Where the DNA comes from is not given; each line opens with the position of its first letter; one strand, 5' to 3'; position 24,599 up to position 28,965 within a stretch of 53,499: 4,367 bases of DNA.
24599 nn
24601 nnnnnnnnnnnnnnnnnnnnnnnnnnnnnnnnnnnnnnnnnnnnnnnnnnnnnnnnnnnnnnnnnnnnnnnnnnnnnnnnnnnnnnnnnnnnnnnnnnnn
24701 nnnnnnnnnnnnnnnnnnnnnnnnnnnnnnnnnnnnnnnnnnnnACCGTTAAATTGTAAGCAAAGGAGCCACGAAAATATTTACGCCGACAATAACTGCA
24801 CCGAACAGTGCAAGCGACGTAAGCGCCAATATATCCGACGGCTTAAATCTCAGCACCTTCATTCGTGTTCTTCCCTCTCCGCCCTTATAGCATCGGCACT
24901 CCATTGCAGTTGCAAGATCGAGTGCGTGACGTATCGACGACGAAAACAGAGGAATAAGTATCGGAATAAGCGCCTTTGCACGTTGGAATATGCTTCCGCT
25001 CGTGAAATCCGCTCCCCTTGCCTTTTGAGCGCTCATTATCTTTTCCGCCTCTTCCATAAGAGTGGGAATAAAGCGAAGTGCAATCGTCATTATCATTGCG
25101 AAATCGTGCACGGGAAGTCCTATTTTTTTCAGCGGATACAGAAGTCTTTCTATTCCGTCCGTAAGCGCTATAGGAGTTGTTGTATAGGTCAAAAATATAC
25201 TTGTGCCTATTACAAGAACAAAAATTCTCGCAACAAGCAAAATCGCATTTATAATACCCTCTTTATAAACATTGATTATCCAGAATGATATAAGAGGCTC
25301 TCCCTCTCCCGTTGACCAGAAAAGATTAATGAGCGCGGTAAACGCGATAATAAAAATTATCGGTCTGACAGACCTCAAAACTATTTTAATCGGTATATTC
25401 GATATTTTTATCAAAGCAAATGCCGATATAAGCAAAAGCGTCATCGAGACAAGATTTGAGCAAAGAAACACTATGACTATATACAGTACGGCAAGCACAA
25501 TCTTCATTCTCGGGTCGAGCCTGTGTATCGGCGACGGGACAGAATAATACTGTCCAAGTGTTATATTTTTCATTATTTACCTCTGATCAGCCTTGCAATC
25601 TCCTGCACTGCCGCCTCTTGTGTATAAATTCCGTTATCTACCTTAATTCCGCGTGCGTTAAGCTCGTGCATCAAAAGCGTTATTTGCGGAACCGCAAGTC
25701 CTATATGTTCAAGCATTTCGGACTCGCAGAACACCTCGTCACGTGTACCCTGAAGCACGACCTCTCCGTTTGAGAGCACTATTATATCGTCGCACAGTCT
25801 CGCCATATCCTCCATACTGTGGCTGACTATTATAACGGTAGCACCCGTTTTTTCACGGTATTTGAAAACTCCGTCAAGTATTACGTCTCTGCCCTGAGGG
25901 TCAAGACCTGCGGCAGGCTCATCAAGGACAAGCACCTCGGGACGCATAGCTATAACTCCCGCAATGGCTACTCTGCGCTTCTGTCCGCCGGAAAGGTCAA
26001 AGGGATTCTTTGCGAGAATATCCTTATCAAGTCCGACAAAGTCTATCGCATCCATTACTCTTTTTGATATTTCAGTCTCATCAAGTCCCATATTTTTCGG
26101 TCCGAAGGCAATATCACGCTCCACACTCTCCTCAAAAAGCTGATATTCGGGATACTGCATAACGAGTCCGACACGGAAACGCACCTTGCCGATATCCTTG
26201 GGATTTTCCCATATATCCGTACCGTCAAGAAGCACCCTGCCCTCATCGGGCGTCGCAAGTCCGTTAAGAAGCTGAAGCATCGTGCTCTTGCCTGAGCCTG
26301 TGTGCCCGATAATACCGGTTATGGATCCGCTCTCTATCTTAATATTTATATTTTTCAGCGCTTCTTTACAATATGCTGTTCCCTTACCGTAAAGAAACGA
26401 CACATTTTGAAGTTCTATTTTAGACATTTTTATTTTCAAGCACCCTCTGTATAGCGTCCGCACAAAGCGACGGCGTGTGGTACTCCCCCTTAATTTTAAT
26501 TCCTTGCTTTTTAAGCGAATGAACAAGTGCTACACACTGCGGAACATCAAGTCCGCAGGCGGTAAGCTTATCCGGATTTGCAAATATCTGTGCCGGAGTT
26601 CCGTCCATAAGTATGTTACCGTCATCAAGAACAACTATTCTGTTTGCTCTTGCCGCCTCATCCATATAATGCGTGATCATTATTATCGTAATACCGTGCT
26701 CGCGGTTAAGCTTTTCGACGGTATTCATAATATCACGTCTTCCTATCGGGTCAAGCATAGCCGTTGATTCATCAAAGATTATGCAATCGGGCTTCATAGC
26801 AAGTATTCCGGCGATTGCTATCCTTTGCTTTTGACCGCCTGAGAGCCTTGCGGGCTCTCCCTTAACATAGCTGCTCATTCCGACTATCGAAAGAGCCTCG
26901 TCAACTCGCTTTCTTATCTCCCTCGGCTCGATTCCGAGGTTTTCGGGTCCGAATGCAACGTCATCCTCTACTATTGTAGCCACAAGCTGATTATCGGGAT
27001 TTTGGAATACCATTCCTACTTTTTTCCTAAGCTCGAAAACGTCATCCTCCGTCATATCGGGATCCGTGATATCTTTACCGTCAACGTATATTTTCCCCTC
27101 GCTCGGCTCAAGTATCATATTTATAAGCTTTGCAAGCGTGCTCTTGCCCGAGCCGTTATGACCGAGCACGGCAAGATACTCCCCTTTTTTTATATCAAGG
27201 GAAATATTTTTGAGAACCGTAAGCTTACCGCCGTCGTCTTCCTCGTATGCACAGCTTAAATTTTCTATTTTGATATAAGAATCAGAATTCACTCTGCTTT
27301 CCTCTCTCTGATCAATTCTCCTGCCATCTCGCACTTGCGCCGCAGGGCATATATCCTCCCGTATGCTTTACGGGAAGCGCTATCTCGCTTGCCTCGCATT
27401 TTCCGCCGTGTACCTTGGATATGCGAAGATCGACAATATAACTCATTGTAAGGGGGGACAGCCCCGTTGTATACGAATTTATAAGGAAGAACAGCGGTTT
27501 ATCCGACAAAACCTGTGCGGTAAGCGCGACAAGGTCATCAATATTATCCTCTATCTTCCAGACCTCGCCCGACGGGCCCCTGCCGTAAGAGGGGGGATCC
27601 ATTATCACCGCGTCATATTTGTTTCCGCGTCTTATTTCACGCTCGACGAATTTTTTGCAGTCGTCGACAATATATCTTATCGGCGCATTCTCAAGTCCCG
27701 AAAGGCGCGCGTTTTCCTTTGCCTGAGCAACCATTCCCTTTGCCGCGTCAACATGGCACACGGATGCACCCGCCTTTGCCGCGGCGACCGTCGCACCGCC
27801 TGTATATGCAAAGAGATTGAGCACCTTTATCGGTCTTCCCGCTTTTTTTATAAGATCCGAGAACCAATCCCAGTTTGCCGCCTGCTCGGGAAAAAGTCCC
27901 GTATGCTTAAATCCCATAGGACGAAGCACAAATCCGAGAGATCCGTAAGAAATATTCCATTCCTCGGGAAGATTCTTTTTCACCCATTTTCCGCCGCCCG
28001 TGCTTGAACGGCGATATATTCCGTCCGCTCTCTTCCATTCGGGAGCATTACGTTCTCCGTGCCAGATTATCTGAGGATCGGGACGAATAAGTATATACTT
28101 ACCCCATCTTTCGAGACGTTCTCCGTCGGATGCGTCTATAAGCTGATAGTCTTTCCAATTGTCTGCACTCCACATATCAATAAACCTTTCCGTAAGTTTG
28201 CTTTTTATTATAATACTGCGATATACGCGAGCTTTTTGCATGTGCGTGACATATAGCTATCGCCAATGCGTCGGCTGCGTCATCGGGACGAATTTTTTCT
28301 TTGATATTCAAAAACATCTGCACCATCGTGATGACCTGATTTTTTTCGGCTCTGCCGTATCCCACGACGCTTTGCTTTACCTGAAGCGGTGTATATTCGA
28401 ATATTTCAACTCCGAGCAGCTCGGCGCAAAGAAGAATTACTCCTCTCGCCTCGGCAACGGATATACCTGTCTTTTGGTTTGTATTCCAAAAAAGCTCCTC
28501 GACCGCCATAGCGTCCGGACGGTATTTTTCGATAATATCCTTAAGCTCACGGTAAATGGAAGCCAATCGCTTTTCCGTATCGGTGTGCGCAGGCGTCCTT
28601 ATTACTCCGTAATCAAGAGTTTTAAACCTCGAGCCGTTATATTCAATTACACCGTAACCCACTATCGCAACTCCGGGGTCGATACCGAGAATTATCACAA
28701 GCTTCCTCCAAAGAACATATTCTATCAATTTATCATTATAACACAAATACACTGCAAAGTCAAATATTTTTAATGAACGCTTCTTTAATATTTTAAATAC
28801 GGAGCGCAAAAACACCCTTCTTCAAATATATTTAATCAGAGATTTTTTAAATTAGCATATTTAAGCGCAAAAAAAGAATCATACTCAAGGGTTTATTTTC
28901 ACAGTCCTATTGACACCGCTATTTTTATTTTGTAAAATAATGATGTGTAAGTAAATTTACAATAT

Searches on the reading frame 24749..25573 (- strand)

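Call 37: search_protein_families(library=pfam, proteins=[window:24749-25573:-], max_evalue=0.00001)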
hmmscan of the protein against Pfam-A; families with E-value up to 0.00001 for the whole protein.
window:24749-25573:- (274 aa): 1 family
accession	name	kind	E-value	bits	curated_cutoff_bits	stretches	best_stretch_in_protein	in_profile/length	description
PF02361.21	CbiQ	-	1.6e-47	162.4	25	1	14-236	3-214/216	Cobalt transport protein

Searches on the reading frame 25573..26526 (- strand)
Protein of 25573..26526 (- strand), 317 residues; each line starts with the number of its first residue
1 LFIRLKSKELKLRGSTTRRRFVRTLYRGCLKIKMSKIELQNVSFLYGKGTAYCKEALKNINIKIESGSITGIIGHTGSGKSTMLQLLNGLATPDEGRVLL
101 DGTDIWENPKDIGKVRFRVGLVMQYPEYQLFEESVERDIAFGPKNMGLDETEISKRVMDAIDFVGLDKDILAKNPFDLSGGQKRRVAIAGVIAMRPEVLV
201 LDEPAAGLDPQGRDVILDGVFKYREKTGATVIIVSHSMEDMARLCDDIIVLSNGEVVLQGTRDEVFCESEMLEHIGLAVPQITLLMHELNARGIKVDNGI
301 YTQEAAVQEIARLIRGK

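Call 37: search_protein_families(library=pfam, proteins=[window:25573-26526:-], max_evalue=0.00001)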
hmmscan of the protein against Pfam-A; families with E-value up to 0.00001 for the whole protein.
window:25573-26526:- (317 aa): 3 families
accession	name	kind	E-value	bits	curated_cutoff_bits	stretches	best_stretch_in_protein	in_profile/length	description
PF00005.33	ABC_tran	-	7.6e-31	108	25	1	57-205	1-136/137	ABC transporter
PF13304.12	AAA_21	-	3.8e-11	44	27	1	174-238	234-300/304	AAA domain, putative AbiEii toxin, Type IV TA system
PF02463.25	SMC_N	-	3e-06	27.2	40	0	177-243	136-204/220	RecF/RecN/SMC N terminal domain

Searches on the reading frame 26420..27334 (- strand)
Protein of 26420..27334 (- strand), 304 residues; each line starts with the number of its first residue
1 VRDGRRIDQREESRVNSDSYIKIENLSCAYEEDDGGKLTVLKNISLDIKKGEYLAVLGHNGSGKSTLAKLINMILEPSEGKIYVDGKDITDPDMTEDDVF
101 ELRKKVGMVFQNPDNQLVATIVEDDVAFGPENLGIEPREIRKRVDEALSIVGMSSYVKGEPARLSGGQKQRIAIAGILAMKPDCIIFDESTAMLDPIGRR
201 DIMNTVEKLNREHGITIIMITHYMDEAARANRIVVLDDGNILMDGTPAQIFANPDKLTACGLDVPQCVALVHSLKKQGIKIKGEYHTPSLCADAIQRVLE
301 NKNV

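Call 37: search_protein_families(library=pfam, proteins=[window:26420-27334:-], max_evalue=0.00001)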
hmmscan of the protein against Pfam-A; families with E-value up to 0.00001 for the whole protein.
window:26420-27334:- (304 aa): 2 families
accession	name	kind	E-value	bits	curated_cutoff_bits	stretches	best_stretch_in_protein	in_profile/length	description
PF00005.33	ABC_tran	-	1.7e-33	116.6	25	1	41-192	1-137/137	ABC transporter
PF02463.25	SMC_N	-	8.8e-10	38.8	40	1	52-232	25-209/220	RecF/RecN/SMC N terminal domain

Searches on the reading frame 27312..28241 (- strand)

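Call 37: search_protein_families(library=pfam, proteins=[window:27312-28241:-], max_evalue=0.00001)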
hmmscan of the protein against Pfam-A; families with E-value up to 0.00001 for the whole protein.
window:27312-28241:- (309 aa): 3 families
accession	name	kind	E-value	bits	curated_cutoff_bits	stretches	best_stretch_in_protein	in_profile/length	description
PF10672.15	Methyltrans_SAM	-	1e-16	61.5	27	1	82-223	73-210/286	S-adenosylmethionine-dependent methyltransferase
PF09445.16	Methyltransf_15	-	1.4e-06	28.4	22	1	140-220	4-83/165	RNA cap guanine-N2 methyltransferase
PF03602.21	Cons_hypoth95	-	2.1e-06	28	24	1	130-217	35-122/182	Conserved hypothetical protein 95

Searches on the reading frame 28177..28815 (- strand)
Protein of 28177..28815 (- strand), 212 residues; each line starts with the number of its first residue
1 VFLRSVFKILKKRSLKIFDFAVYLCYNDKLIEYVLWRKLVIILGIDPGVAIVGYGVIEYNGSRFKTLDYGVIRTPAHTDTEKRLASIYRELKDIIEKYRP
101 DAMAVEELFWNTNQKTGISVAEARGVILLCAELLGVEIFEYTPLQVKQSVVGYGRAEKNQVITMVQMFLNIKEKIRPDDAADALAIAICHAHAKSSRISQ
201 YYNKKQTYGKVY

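Call 62: search_protein_families(library=pfam, proteins=[window:28177-28815:-], max_evalue=0.00001)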
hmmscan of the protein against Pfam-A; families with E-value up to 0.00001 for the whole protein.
window:28177-28815:- (212 aa): 1 family
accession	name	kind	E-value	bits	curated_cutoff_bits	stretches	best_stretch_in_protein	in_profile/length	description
PF02075.23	RuvC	-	1.9e-51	174.3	22.2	1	42-190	1-148/148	Crossover junction endodeoxyribonuclease RuvC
